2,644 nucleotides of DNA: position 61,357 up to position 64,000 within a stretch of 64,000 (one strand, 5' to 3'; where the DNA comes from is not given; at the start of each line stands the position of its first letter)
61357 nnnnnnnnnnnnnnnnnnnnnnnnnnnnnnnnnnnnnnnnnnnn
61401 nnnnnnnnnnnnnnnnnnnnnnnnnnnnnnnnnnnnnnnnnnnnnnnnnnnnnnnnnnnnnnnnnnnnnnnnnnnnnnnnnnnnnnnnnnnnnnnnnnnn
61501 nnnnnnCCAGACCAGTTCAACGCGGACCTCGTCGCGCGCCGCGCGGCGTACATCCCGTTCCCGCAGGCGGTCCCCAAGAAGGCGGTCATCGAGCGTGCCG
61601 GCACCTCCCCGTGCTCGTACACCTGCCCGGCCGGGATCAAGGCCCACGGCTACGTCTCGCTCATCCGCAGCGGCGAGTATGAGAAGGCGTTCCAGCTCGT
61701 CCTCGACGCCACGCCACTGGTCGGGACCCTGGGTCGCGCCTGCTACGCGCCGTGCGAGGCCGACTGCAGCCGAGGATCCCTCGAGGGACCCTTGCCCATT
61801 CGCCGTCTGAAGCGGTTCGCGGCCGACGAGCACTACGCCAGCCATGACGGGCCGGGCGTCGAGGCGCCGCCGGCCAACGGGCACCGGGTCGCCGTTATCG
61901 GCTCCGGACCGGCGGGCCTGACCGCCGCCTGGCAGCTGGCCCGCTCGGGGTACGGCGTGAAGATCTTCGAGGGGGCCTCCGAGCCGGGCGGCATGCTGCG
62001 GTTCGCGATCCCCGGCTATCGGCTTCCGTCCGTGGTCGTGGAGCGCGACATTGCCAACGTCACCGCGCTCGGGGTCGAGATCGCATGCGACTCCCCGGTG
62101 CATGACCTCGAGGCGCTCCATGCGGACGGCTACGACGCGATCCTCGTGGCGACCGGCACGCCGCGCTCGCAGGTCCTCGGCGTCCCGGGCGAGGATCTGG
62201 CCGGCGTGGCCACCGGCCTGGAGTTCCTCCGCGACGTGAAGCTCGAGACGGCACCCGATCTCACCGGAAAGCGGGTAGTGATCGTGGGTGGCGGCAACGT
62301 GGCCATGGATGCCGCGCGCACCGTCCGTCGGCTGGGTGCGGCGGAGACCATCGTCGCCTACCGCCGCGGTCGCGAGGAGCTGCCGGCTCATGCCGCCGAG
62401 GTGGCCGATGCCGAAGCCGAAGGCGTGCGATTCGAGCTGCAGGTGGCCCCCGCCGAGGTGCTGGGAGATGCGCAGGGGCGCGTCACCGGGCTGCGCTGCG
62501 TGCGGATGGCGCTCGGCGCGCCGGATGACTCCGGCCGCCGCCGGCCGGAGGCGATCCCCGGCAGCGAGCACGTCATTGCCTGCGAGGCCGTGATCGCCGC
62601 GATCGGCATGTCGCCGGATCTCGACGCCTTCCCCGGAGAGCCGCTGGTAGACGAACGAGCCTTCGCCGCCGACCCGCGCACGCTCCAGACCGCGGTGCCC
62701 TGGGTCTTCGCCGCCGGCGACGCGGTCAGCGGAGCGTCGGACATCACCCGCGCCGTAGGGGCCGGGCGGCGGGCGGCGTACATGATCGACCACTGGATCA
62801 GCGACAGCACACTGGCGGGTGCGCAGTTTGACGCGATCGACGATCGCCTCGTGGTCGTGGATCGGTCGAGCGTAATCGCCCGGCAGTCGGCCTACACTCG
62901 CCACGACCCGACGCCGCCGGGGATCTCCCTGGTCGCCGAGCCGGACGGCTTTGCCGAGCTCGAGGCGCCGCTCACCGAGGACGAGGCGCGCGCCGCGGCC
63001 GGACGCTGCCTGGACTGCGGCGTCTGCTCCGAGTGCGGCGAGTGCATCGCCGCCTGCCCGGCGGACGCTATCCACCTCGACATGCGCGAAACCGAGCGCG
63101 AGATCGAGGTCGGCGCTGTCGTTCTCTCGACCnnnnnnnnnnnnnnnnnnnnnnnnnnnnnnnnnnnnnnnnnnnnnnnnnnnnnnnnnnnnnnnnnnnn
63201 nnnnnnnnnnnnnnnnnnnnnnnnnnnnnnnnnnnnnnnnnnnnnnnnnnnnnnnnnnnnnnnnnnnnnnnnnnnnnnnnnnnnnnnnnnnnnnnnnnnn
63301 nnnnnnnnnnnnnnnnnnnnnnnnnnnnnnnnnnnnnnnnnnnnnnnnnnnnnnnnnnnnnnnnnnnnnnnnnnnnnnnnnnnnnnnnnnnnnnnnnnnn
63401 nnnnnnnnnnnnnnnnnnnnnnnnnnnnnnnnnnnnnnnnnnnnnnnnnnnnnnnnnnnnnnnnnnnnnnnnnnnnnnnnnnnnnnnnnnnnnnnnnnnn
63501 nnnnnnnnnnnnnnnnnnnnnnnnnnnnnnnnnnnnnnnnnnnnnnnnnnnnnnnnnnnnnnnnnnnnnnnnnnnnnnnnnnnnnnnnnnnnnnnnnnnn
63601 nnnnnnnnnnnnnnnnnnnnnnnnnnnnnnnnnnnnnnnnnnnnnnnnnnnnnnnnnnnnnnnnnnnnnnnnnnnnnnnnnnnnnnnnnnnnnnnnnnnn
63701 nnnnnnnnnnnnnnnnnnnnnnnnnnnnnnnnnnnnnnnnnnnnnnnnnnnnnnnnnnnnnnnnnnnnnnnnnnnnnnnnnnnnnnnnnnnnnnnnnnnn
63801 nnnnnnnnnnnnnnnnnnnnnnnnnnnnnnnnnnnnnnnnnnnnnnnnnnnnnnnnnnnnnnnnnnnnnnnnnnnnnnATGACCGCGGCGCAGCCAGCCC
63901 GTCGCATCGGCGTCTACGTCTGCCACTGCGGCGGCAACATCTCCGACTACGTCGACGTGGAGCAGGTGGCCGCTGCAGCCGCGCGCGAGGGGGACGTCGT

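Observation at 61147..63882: Chimeric HdrA/GltD architecture in a single polypeptide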

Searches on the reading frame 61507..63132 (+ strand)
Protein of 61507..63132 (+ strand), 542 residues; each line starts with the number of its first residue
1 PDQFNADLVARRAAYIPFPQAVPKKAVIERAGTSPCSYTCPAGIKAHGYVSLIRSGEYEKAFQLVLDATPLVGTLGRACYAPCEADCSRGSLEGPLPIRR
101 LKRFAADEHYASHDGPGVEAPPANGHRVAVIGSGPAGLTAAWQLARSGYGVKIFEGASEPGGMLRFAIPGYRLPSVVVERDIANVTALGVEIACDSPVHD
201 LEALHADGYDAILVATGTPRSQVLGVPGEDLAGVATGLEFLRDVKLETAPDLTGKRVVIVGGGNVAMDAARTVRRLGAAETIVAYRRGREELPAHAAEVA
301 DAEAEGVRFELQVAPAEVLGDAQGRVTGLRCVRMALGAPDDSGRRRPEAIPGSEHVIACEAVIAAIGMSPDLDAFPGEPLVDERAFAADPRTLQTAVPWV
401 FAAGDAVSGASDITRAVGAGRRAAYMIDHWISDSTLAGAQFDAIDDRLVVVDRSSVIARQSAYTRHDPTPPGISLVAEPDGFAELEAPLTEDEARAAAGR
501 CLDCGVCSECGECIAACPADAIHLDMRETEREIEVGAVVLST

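Call 24: search_solved_structures(query=window:61507-63132:+, max_evalue=1e-30, show_alignments=5)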
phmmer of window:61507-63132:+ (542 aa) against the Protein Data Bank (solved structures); distinct sequences matched with E-value up to 1e-30: 12.
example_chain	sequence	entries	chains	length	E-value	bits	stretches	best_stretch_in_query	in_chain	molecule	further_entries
9bov_A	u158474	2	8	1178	1.9e-99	336.9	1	34-513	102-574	Molybdopterin oxidoreductase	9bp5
8oh5_C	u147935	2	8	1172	1.8e-93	317.2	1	34-513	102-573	Formate dehydrogenase-O, major subunit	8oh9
9n5u_A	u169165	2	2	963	5e-93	315.7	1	34-432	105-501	NfnA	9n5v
4ylf_B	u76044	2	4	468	1.3e-79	271.5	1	30-431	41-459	Dihydropyrimidine dehydrogenase subunit A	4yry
5jca_L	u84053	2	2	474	9e-72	245.5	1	34-432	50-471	NADH-dependent Ferredoxin:NADP Oxidoreductase (NfnI) subunit alpha | NADH-dependent Ferredoxin:NADP Oxidoreductase subunit alpha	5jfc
5vj7_A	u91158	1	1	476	8.4e-69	235.7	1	34-432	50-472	Oxidoreductase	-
6s6s_G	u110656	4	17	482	5.8e-53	183.5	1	35-428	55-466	Glutamate synthase [NADPH] small chain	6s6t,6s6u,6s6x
2vdc_G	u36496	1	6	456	7e-53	183.2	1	30-428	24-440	GLUTAMATE SYNTHASE [NADPH] SMALL CHAIN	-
7mfm_I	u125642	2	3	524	8.6e-39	136.7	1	48-436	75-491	Glutamate synthase (NADPH) small chain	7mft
7m31_A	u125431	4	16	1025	2.4e-32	115.4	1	31-432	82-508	Dihydropyrimidine dehydrogenase [NADP(+)]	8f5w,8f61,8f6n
1h7x_A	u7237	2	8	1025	2.4e-32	115.4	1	31-432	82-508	DIHYDROPYRIMIDINE DEHYDROGENASE | Dihydropyrimidine dehydrogenase [NADP(+)]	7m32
1gt8_A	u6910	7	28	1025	2.5e-32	115.4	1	31-432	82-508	DIHYDROPYRIMIDINE DEHYDROGENASE | Dihydropyrimidine dehydrogenase [NADP(+)]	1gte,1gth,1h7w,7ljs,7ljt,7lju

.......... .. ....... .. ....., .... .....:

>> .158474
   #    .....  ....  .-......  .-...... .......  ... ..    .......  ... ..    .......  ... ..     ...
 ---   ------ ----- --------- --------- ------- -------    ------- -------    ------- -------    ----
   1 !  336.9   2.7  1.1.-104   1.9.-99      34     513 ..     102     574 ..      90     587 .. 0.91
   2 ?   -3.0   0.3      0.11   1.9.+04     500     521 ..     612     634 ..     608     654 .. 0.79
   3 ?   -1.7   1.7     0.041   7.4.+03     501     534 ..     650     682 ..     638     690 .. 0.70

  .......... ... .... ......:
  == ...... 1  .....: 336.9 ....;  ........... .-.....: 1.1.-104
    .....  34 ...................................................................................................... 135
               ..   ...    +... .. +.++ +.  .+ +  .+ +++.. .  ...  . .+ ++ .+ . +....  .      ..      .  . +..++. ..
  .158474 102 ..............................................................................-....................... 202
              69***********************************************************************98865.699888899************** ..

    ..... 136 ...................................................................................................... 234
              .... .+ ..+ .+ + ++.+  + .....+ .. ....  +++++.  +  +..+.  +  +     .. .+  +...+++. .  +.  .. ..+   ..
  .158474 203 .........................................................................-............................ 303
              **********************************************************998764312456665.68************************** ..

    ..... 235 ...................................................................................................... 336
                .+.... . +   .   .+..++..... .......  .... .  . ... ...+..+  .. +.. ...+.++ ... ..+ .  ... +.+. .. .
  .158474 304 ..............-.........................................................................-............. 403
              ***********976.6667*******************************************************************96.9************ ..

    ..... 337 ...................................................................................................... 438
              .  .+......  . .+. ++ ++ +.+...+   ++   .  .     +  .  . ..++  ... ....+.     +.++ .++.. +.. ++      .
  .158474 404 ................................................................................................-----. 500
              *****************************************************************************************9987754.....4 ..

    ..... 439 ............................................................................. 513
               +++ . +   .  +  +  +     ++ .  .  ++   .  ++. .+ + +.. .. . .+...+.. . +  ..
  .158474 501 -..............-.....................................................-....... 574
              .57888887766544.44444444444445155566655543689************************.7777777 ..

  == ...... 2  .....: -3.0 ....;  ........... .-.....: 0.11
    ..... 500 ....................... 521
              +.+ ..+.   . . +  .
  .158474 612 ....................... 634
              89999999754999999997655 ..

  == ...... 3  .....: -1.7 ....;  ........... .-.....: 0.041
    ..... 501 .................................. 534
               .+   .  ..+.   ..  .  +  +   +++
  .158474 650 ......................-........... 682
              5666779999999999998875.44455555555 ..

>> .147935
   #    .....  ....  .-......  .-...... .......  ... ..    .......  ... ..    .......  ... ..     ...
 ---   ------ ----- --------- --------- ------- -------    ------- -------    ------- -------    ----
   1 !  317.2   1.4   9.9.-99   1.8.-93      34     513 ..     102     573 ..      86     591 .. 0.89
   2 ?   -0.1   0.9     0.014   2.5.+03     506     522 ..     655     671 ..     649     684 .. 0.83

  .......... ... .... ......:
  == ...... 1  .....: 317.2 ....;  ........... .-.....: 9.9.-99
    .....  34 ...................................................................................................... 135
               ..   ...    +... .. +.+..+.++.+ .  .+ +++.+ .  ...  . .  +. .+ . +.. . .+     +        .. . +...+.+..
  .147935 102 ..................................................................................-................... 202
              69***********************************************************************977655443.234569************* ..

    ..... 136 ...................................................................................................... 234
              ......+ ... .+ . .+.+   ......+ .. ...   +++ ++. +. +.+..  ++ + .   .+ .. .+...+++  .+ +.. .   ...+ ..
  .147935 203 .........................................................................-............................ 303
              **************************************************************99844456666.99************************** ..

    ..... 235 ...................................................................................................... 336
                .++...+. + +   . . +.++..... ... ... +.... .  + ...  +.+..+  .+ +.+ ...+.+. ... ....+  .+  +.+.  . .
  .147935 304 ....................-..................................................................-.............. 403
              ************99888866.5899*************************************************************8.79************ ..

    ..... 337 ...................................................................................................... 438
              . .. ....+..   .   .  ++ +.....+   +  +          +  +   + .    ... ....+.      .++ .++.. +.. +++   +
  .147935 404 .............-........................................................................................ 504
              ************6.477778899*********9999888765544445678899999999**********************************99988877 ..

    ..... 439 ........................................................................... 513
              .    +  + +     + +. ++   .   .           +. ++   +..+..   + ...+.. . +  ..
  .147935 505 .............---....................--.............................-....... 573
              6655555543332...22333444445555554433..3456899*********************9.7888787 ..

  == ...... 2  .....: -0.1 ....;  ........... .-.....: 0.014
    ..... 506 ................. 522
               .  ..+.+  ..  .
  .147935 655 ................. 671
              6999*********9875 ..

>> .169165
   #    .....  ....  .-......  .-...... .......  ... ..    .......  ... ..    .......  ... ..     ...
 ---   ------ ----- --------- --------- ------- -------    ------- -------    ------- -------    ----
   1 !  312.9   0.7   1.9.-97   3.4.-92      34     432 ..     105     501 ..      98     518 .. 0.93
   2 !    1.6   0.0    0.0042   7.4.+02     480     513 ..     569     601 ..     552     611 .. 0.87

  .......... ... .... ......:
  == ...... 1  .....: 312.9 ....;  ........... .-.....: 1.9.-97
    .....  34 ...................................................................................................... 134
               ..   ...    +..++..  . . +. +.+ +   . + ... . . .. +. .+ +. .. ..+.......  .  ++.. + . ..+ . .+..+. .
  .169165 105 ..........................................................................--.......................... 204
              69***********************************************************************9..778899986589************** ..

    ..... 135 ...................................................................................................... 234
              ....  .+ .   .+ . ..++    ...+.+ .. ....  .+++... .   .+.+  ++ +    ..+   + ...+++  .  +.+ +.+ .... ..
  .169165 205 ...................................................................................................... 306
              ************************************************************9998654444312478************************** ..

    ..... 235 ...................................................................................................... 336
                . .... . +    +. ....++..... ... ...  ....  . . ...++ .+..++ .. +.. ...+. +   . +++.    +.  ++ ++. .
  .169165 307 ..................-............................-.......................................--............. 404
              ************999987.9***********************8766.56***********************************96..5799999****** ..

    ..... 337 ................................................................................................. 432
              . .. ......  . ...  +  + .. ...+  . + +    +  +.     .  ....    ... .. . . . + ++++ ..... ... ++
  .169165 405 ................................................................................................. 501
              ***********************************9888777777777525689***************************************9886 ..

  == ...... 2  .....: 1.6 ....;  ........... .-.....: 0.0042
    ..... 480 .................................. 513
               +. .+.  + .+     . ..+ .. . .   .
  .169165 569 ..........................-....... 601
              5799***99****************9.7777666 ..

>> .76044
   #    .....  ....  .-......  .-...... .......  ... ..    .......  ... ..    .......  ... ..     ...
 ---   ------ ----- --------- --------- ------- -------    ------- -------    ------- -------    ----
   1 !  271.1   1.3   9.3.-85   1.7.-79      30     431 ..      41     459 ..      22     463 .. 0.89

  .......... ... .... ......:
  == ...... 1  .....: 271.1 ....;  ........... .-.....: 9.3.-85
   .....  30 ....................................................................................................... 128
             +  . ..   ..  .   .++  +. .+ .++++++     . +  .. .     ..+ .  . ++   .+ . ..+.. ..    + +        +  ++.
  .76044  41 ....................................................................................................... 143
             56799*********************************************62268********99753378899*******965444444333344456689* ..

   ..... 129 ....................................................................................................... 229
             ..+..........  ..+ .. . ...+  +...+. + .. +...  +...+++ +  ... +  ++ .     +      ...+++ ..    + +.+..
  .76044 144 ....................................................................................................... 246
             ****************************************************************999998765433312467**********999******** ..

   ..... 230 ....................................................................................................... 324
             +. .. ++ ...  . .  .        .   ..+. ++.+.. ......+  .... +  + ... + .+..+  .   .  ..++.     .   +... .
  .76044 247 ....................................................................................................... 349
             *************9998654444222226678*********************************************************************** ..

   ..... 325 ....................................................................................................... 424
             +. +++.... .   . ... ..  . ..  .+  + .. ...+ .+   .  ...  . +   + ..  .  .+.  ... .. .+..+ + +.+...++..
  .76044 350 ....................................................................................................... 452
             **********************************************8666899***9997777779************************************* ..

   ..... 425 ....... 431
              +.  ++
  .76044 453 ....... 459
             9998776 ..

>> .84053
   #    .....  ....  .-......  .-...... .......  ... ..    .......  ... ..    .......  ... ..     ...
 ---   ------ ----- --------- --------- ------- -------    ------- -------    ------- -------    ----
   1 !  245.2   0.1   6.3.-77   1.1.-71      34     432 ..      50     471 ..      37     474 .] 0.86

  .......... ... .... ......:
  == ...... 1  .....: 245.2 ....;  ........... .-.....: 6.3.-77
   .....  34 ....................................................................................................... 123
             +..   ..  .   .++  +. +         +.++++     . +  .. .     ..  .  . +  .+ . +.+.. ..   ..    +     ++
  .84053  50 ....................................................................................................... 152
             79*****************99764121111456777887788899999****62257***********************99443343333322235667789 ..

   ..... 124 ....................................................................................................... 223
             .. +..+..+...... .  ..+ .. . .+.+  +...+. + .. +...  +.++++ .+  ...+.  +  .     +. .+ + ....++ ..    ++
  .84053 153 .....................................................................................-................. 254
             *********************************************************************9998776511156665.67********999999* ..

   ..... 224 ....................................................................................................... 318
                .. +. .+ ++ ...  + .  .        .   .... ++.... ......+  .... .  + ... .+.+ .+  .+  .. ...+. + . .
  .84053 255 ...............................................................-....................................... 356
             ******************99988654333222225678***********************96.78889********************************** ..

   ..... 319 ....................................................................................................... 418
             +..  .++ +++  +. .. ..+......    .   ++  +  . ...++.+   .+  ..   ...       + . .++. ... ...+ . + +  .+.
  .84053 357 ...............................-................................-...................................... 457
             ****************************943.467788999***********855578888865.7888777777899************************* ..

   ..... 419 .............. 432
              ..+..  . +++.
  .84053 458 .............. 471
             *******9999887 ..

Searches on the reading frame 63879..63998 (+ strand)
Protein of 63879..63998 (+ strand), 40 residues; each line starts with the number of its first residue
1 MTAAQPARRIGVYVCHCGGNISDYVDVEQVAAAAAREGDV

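Call 6: search_protein_families(library=ncbifam, proteins=[window:63879-63998:+], max_evalue=0.01)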
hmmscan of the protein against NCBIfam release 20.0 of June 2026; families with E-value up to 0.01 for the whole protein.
window:63879-63998:+ (40 aa): 3 families
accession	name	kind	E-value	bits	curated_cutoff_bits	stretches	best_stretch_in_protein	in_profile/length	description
NF040770.1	hetero_SS_HdrA2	exception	1e-07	30.5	1100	1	9-40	1-32/777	CoB-CoM heterodisulfide reductase HdrA2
NF041891.1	hdrA_Methbact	equivalog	3.6e-07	28.8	1300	1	9-33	2-26/762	ferredoxin:CoB-CoM heterodisulfide reductase subunit HdrA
NF041778.1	hetero_SS_HdrA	equivalog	3.6e-06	25.1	1400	1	8-34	6-32/771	ferredoxin:CoB-CoM heterodisulfide reductase subunit HdrA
